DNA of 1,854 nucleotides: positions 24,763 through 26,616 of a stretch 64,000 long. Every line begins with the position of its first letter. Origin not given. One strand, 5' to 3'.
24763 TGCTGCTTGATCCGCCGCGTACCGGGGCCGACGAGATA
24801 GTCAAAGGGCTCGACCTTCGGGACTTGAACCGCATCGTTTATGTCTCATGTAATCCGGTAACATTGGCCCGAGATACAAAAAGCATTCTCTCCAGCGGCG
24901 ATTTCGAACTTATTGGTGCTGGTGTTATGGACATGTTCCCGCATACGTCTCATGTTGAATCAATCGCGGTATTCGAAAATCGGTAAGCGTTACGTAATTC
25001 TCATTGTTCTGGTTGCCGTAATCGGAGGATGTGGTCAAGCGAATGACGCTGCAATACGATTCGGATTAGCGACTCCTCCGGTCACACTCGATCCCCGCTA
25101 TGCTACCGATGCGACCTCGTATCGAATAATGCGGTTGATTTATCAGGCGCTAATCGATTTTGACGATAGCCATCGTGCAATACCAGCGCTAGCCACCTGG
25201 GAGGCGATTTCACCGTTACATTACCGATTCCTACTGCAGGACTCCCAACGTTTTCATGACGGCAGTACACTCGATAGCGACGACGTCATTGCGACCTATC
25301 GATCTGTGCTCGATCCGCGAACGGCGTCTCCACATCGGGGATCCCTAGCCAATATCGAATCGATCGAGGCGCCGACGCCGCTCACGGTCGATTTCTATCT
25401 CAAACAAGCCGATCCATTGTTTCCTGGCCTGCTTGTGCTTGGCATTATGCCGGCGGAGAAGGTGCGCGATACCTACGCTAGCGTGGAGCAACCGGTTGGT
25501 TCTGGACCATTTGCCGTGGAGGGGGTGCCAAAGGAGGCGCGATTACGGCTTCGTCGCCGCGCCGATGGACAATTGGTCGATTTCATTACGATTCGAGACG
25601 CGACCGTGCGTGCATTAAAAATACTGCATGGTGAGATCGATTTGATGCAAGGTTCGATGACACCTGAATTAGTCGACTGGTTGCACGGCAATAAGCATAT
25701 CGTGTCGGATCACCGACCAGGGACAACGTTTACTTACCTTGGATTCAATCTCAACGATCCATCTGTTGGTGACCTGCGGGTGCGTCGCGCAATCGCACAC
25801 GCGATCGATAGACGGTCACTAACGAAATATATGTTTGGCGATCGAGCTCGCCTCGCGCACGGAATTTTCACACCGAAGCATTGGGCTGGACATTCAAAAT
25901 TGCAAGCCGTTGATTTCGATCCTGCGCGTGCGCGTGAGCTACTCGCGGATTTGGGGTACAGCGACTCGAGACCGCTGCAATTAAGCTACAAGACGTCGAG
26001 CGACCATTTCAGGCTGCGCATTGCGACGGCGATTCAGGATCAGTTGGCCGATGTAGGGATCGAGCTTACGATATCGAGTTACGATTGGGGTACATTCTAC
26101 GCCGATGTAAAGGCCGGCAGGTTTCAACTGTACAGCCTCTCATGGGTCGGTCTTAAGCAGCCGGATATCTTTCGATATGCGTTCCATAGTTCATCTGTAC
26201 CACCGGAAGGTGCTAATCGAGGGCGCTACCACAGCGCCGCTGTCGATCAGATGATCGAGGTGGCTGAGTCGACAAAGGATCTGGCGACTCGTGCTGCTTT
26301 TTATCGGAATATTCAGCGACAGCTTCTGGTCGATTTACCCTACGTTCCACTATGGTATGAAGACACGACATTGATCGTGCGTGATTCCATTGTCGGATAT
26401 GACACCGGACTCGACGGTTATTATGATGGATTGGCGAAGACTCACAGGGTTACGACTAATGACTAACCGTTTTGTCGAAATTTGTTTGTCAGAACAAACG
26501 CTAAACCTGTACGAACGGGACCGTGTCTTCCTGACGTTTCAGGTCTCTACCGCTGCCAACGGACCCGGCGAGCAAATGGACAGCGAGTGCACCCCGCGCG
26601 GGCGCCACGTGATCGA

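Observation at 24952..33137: Candidate ABC-based peptidoglycan-recycling module: peptide ABC importer + signal-less YkuD enzyme + NagZ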

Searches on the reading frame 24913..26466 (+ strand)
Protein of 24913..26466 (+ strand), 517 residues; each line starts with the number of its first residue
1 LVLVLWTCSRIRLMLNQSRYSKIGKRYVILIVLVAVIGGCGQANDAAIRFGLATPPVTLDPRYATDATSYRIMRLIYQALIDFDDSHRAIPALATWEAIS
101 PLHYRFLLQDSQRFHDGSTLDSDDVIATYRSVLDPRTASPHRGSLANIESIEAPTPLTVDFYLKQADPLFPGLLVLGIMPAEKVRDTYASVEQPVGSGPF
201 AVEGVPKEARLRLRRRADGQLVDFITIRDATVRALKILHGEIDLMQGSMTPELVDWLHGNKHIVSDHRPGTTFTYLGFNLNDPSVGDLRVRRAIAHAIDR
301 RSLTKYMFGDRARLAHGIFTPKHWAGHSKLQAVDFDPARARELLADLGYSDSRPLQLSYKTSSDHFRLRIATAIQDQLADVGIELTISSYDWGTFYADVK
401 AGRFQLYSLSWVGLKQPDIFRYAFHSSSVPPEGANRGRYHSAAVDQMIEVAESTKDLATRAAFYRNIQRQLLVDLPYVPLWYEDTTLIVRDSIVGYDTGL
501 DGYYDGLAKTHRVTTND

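Call 4: search_protein_families(library=pfam, proteins=[window:24913-26466:+], max_evalue=0.01)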
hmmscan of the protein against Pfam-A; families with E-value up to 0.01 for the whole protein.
window:24913-26466:+ (517 aa): 1 family
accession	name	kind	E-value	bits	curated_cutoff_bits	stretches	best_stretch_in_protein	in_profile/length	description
PF00496.27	SBP_bac_5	-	3.1e-63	214.5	32.4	1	91-426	4-362/368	Bacterial extracellular solute-binding proteins, family 5 Middle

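Call 5: search_protein_families(library=ncbifam, proteins=[window:24913-26466:+], max_evalue=0.01)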
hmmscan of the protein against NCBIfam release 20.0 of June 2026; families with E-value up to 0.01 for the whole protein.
window:24913-26466:+ (517 aa): 11 families
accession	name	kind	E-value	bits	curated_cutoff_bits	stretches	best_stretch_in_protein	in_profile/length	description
NF045467.1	Opp4A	equivalog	5.5e-33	114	650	2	188-500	201-545/556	oligopeptide ABC transporter substrate-binding protein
NF045468.1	Opp5A_nikA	equivalog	3.7e-32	111.5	600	1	45-504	17-480/488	nickel ABC transporter substrate-binding protein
TIGR02294.1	nickel_nikA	equivalog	5.2e-31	107.7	393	1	68-493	27-483/501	nickel ABC transporter substrate-binding protein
NF011942.0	PRK15413.1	equivalog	1.3e-30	106.5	594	1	27-484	10-484/512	glutathione ABC transporter substrate-binding protein GsiB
NF043070.1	DppA_dipep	equivalog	6.1e-29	101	1005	1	193-471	206-494/535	dipeptide ABC transporter periplasmic-binding protein DppA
NF011689.0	PRK15109.1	equivalog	3.5e-28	98.6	560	1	75-487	64-514/547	ABC transporter substrate-binding protein SapA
NF011684.0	PRK15104.1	equivalog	7.2e-25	87.7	947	2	236-499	261-526/543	oligopeptide ABC transporter substrate-binding protein OppA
NF007287.0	PRK09755.1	equivalog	3.9e-24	85.4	1098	2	220-495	240-515/535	ABC transporter substrate-binding protein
TIGR04028.1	SBP_KPN_01854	hypoth_equivalog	3.3e-23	82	468.5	1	103-495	61-492/509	TIGR04028 family ABC transporter substrate-binding protein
NF010149.0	PRK13626.1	equivalog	7.9e-16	57.8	476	1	55-227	129-295/552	HTH-type transcriptional regulator SgrR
NF047575.1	opine_bind_CntA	exception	6.5e-11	41.5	800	1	282-489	293-511/535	staphylopine-dependent metal ABC transporter substrate-binding lipoprotein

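Call 28: search_solved_structures(query=window:24952-26463:+, max_evalue=1e-10)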
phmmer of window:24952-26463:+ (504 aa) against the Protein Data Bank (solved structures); distinct sequences matched with E-value up to 1e-10: 66 (the best 60 are shown).
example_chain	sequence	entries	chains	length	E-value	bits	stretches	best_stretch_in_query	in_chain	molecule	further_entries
5u4o_A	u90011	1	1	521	3.1e-35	125.1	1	42-469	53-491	ABC transporter substrate-binding protein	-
5isu_A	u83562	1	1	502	1.6e-32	116.2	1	25-479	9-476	Lmo0135 protein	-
6hlx_A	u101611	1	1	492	1.8e-32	116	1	35-490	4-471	AgaA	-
4oet_A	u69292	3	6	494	6.6e-31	110.8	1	45-491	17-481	Putative peptide ABC-transport system periplasmic peptide-binding protein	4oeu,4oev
4toz_A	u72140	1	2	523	2.1e-29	105.9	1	207-484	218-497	Periplasmic murein peptide-binding protein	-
3o9p_A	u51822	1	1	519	2.7e-29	105.5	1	207-484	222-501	Periplasmic murein peptide-binding protein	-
6ofq_A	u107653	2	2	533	4.9e-29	104.7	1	42-485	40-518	Heme-binding protein A / AI-2 binding protein A | Heme-binding protein A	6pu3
1xoc_A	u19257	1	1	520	1.2e-28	103.3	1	38-484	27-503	Oligopeptide-binding protein appA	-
8z1z_F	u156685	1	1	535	5.9e-28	101.1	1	42-483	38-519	Dipeptide-binding protein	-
8z1y_F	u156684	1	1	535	2.8e-27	98.9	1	42-483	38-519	Dipeptide-binding protein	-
1dpp_A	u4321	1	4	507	4.1e-27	98.3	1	44-483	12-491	DIPEPTIDE BINDING PROTEIN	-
1uqw_A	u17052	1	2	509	4.9e-27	98.1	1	30-474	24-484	PUTATIVE BINDING PROTEIN YLIB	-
1dpe_A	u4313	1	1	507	4.7e-26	94.8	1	180-483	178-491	DIPEPTIDE-BINDING PROTEIN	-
5f1q_A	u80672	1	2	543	5.5e-26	94.6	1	178-484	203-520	Periplasmic dipeptide transport protein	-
8efz_A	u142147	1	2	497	9.6e-26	93.8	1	62-464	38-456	Extracellular solute-binding protein family 5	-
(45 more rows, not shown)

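Call 30: find_homologous_proteins(query=window:24952-26463:+, max_evalue=1e-20)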
Query window:24952-26463:+ (504 aa): 5040 proteins with E <= 1e-20 among 8000 candidates; the best 120 are listed.
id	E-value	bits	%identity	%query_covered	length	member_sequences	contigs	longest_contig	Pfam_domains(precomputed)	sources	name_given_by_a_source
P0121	0.0e+0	1144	100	100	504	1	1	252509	PF00496.28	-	-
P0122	6.3e-294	993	86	100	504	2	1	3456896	PF00496.28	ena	-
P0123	3.6e-271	918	80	100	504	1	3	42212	PF00496.28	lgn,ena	-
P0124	2.6e-268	909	78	100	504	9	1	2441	PF00496.28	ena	-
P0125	2.5e-255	866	75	100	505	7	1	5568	PF00496.28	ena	-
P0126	1.4e-253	860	74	100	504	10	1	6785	PF00496.28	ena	-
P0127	3.4e-253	859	75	98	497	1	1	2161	PF00496.28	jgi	-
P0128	2.8e-251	853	73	100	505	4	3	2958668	PF00496.28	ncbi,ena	-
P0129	1.0e-243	828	73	99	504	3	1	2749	PF00496.28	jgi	-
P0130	1.7e-240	817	70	100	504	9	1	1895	PF00496.28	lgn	-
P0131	2.7e-240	816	72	100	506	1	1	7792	PF00496.28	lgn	-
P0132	5.3e-238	809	71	99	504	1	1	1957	PF00496.28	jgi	jgi:peptide/nickel transport system substrate-binding protein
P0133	7.6e-235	798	69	100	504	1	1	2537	PF00496.28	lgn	-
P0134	1.1e-233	795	72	96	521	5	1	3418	PF00496.28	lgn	-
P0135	3.2e-223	760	66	99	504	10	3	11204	PF00496.28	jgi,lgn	jgi:peptide/nickel transport system substrate-binding protein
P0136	4.6e-220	750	66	100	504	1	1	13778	PF00496.28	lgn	-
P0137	7.6e-220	749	66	100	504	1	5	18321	PF00496.28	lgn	-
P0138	1.5e-219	748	66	100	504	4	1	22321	PF00496.28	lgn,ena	-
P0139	3.5e-218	743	64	100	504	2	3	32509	PF00496.28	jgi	jgi:peptide/nickel transport system substrate-binding protein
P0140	4.2e-218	743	65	100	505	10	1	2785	PF00496.28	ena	-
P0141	5.1e-218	743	65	100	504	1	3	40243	PF00496.28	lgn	-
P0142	6.1e-218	743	67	95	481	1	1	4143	PF00496.28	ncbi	-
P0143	1.8e-215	735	66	96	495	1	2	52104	PF00496.28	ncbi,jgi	ncbi:MAG: peptide/nickel transport system substrate-binding protein [Gammaproteobacteria bacterium]|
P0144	8.2e-215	732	65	100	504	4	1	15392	PF00496.28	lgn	-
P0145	6.9e-214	729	67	95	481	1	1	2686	PF00496.28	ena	-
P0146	7.0e-213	726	65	98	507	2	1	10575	PF00496.28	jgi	jgi:peptide/nickel transport system substrate-binding protein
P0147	1.5e-212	725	64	99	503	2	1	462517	PF00496.28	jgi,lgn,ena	-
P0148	2.0e-212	724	66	96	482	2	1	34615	PF00496.28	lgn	-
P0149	8.2e-212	722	65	96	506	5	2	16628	PF00496.28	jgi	jgi:peptide/nickel transport system substrate-binding protein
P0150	2.6e-209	714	65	93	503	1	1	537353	PF00496.28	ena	-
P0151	4.7e-208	710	63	98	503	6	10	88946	PF00496.28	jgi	jgi:peptide/nickel transport system substrate-binding protein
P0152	1.7e-204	698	62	99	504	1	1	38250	PF00496.28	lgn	-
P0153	1.3e-201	689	61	97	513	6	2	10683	PF00496.28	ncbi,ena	-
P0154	1.9e-195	669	61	97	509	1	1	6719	PF00496.28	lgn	-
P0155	3.3e-179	615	57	95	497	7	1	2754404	PF00496.28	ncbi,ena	-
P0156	2.2e-178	612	56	95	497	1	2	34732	PF00496.28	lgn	-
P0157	6.8e-178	611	57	97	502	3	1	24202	PF00496.28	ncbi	-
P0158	9.1e-178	610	55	97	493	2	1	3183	PF00496.28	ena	-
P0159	9.5e-178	610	56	95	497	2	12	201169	PF00496.28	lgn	-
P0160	1.1e-177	610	57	95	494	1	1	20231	PF00496.28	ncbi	-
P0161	2.1e-177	609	57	96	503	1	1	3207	PF00496.28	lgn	-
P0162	3.3e-177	608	55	97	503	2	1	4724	PF00496.28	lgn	-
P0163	4.1e-177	608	57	97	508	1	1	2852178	PF00496.28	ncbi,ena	-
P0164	2.5e-176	605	55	97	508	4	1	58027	PF00496.28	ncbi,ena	-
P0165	2.0e-174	599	55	94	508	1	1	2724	PF00496.28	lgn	-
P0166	4.3e-174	598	55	97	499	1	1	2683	PF00496.28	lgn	-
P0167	8.7e-174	597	54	98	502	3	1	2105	PF00496.28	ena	-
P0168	1.0e-173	597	55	97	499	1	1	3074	PF00496.28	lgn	-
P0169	1.1e-173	597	55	95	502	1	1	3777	PF00496.28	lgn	-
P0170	2.0e-173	596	54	96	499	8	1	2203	PF00496.28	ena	-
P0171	2.1e-173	596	55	95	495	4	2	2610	PF00496.28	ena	-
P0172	2.4e-173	596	53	100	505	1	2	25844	PF00496.28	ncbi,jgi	-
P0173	2.8e-173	595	55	98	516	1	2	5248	PF00496.28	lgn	-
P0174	3.7e-173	595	55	94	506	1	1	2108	PF00496.28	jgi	jgi:peptide/nickel transport system substrate-binding protein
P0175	4.6e-173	595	53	97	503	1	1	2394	PF00496.28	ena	-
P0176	6.8e-173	594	54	97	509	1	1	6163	PF00496.28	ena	-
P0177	6.9e-173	594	54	96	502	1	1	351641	PF00496.28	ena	-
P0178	7.4e-173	594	56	94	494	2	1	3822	PF00496.28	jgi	jgi:peptide/nickel transport system substrate-binding protein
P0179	9.5e-173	594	55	97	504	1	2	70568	PF00496.28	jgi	jgi:peptide/nickel transport system substrate-binding protein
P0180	1.0e-172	593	54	98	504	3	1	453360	PF00496.28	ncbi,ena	-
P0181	2.0e-172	593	53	98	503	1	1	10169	PF00496.28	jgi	jgi:peptide/nickel transport system substrate-binding protein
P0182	2.2e-172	592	54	97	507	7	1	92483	PF00496.28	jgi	jgi:peptide/nickel transport system substrate-binding protein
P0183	3.9e-172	592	55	97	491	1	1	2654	PF00496.28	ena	-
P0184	5.3e-172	591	55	96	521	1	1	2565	PF00496.28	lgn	-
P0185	5.7e-172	591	54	96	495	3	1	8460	PF00496.28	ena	-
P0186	6.3e-172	591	54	97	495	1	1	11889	PF00496.28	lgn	-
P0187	7.5e-172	591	54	99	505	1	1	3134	PF00496.28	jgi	jgi:peptide/nickel transport system substrate-binding protein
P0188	9.7e-172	590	56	93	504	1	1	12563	PF00496.28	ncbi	-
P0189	1.1e-171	590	54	98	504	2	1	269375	PF00496.28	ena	-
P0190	1.7e-171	589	54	96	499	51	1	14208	PF00496.28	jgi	-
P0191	2.7e-171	589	55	95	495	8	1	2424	PF00496.28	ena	-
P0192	5.2e-171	588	55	93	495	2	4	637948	PF00496.28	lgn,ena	-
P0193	5.8e-171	588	55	95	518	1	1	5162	PF00496.28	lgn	-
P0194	1.1e-170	587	55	95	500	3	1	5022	PF00496.28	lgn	-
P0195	1.5e-170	586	55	94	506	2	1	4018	PF00496.28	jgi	-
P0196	1.6e-170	586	56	94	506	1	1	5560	PF00496.28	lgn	-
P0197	1.7e-170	586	55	96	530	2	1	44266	PF00496.28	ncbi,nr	ncbi:MAG: ABC transporter substrate-binding protein [Gammaproteobacteria bacterium]|nr:ABC transport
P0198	2.0e-170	586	54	96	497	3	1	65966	PF00496.28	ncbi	ncbi:MAG: ABC transporter substrate-binding protein [Gammaproteobacteria bacterium]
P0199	2.7e-170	586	53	96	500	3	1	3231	PF00496.28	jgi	-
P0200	2.9e-170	585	55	97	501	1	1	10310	PF00496.28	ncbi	-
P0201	3.0e-170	585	54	95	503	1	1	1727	PF00496.28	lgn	-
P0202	3.1e-170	585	53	95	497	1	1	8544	PF00496.28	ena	-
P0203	4.4e-170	585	53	98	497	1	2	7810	PF00496.28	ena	-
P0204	4.6e-170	585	55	93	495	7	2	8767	PF00496.28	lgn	-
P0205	4.7e-170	585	55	95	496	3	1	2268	PF00496.28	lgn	-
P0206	5.2e-170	585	53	97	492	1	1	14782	PF00496.28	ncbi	ncbi:MAG: ABC transporter substrate-binding protein [Gammaproteobacteria bacterium]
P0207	5.5e-170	584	55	94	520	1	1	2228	PF00496.28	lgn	-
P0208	5.6e-170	584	55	95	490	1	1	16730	PF00496.28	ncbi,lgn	-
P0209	7.0e-170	584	55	94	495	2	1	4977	PF00496.28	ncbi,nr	ncbi:MAG: ABC transporter substrate-binding protein [Gammaproteobacteria bacterium]|nr:MAG: ABC tran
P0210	8.3e-170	584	68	76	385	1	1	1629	PF00496.28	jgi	jgi:peptide/nickel transport system substrate-binding protein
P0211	9.7e-170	584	53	98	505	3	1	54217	PF00496.28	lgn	-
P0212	9.9e-170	584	53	97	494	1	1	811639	PF00496.28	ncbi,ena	-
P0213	1.0e-169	584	55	94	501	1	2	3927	PF00496.28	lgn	-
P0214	1.1e-169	584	55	95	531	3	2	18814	PF00496.28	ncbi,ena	-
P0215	1.1e-169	583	54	94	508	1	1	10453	PF00496.28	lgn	-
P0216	1.1e-169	583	53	96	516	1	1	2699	PF00496.28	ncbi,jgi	-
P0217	1.2e-169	583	55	94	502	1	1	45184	PF00496.28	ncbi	-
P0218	1.3e-169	583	53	97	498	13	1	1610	PF00496.28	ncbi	-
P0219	1.4e-169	583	55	94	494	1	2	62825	PF00496.28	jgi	-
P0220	1.5e-169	583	53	96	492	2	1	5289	PF00496.28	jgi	jgi:peptide/nickel transport system substrate-binding protein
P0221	1.6e-169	583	54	94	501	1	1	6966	PF00496.28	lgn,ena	-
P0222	1.7e-169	583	54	94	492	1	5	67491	PF00496.28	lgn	-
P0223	1.7e-169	583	53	97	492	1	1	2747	PF00496.28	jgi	-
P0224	1.9e-169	583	54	95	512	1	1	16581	PF00496.28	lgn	-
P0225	2.1e-169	583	54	96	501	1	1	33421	PF00496.28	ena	-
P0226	3.1e-169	582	54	96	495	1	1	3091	PF00496.28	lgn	-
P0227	3.8e-169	582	54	95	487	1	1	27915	PF00496.28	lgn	-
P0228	4.0e-169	582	52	99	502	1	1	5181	PF00496.28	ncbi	-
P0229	4.1e-169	582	54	94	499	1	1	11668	PF00496.28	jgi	jgi:peptide/nickel transport system substrate-binding protein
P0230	4.4e-169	582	54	93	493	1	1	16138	PF00496.28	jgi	jgi:peptide/nickel transport system substrate-binding protein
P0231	4.4e-169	582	53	97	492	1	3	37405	PF00496.28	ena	-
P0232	4.5e-169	581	53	97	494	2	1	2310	PF00496.28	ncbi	-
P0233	5.1e-169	581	53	99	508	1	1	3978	PF00496.28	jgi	jgi:peptide/nickel transport system substrate-binding protein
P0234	5.6e-169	581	54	94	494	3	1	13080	PF00496.28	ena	-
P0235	5.6e-169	581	54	94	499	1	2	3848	PF00496.28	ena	-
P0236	5.7e-169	581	54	96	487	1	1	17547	PF00496.28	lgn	-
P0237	5.8e-169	581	57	93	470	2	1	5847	PF00496.28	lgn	-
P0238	7.4e-169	581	54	94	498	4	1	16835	PF00496.28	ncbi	-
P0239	7.5e-169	581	52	100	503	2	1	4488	PF00496.28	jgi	-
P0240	7.7e-169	581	52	98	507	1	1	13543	PF00496.28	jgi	jgi:peptide/nickel transport system substrate-binding protein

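Call 31: find_encoding_contigs(protein=P0155, flank=7000, max_places=1)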
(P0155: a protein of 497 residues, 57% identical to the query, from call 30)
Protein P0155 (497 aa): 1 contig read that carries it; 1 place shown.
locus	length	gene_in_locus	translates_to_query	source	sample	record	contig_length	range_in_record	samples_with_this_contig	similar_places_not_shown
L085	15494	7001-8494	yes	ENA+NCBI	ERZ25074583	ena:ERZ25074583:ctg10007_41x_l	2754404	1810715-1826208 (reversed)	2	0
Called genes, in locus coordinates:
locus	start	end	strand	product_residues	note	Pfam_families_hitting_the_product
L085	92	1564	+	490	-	PF00682:HMGL-like, PF22617:HCS_D2, PF08502:LeuA_dimer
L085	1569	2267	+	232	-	PF03167:UDG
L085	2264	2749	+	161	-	PF13673:Acetyltransf_10, PF00583:Acetyltransf_1, PF13508:Acetyltransf_7, PF08445:FR47 (weak)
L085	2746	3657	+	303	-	PF00291:PALP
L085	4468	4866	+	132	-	PF27700:Uncharacterised_IM_YidI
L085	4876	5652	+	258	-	PF03104:DNA_pol_B_exo1 (weak), PF13482:RNase_H_2, PF10108:DNA_pol_B_exo2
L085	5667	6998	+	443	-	PF01938:TRAM (faint), PF05958:tRNA_U5-meth_tr, PF01135:PCMT (weak), PF13649:Methyltransf_25 (weak), PF13847:Methyltransf_31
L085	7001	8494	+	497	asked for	PF00496:SBP_bac_5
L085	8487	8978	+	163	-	PF03734:YkuD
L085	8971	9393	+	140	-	PF01152:Bac_globin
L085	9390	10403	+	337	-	PF08240:ADH_N, PF00107:ADH_zinc_N (faint)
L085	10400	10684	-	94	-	-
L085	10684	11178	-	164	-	PF10517:DM13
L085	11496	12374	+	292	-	PF00685:Sulfotransfer_1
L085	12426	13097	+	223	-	PF08241:Methyltransf_11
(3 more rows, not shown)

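Call 32: find_encoding_contigs(protein=P0212, flank=7000, max_places=1)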
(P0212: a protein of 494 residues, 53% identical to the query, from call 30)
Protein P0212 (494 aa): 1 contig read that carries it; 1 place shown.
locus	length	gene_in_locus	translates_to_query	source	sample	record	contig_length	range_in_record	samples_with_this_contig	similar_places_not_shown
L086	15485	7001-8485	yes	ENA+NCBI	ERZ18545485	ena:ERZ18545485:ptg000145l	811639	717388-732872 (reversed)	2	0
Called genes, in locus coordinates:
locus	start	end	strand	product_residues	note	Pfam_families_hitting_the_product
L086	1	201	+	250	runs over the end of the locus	PF01066:CDP-OH_P_transf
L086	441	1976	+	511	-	PF00682:HMGL-like, PF22617:HCS_D2, PF08502:LeuA_dimer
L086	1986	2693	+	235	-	PF03167:UDG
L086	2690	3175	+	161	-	PF13302:Acetyltransf_3 (weak), PF00583:Acetyltransf_1, PF13673:Acetyltransf_10, PF13508:Acetyltransf_7, PF08445:FR47 (weak)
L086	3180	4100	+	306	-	PF00291:PALP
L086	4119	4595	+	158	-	-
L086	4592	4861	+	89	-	-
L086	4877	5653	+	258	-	PF10108:DNA_pol_B_exo2, PF13482:RNase_H_2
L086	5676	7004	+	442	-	PF01938:TRAM (weak), PF05958:tRNA_U5-meth_tr, PF02475:TRM5-TYW2_MTfase (faint), PF05175:MTS (weak), PF08241:Methyltransf_11 (faint), PF13649:Methyltransf_25, PF13847:Methyltransf_31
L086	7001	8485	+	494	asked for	PF00496:SBP_bac_5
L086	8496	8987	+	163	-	PF03734:YkuD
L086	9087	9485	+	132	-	PF01152:Bac_globin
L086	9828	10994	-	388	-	PF01306:LacY_symp (faint), PF03825:Nuc_H_symport, PF07690:MFS_1, PF12832:MFS_1_like, PF07690:MFS_1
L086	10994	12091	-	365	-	PF01264:Chorismate_synt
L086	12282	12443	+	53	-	-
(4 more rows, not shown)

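Call 33: find_encoding_contigs(protein=P0192, flank=7000, max_places=1)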
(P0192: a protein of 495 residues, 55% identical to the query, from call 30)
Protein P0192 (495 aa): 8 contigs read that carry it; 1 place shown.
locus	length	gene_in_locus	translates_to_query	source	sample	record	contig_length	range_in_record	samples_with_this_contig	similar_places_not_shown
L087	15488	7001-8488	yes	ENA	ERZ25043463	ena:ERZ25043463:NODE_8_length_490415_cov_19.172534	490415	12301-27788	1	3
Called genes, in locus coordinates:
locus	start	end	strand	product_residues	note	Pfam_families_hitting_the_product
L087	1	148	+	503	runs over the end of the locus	PF01336:tRNA_anti-codon, PF00152:tRNA-synt_2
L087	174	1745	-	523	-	PF00989:PAS, PF08448:PAS_4 (faint), PF13188:PAS_8 (faint), PF13426:PAS_9 (faint), PF00990:GGDEF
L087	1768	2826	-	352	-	PF01571:GCV_T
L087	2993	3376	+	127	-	PF01127:Sdh_cyt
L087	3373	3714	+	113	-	PF01127:Sdh_cyt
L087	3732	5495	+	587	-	PF00890:FAD_binding_2, PF03486:HI0933_like (faint), PF07992:Pyr_redox_2 (faint), PF02910:Succ_DH_flav_C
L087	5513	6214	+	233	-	PF13085:Fer2_3, PF13237:Fer4_10, PF13183:Fer4_8, PF13534:Fer4_17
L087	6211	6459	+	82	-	PF03937:Sdh5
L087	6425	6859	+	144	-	-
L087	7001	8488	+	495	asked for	PF00496:SBP_bac_5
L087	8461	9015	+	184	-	PF03734:YkuD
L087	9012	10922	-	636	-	PF00990:GGDEF, PF00563:EAL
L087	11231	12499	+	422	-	PF00142:Fer4_NifH (weak), PF01656:CbiA, PF02374:ArsA_ATPase (weak), PF06564:CBP_BcsQ, PF10609:ParA, PF13614:AAA_31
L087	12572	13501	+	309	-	PF19300:BPD_transp_1_N, PF00528:BPD_transp_1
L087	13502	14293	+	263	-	PF00528:BPD_transp_1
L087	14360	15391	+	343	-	PF00933:Glyco_hydro_3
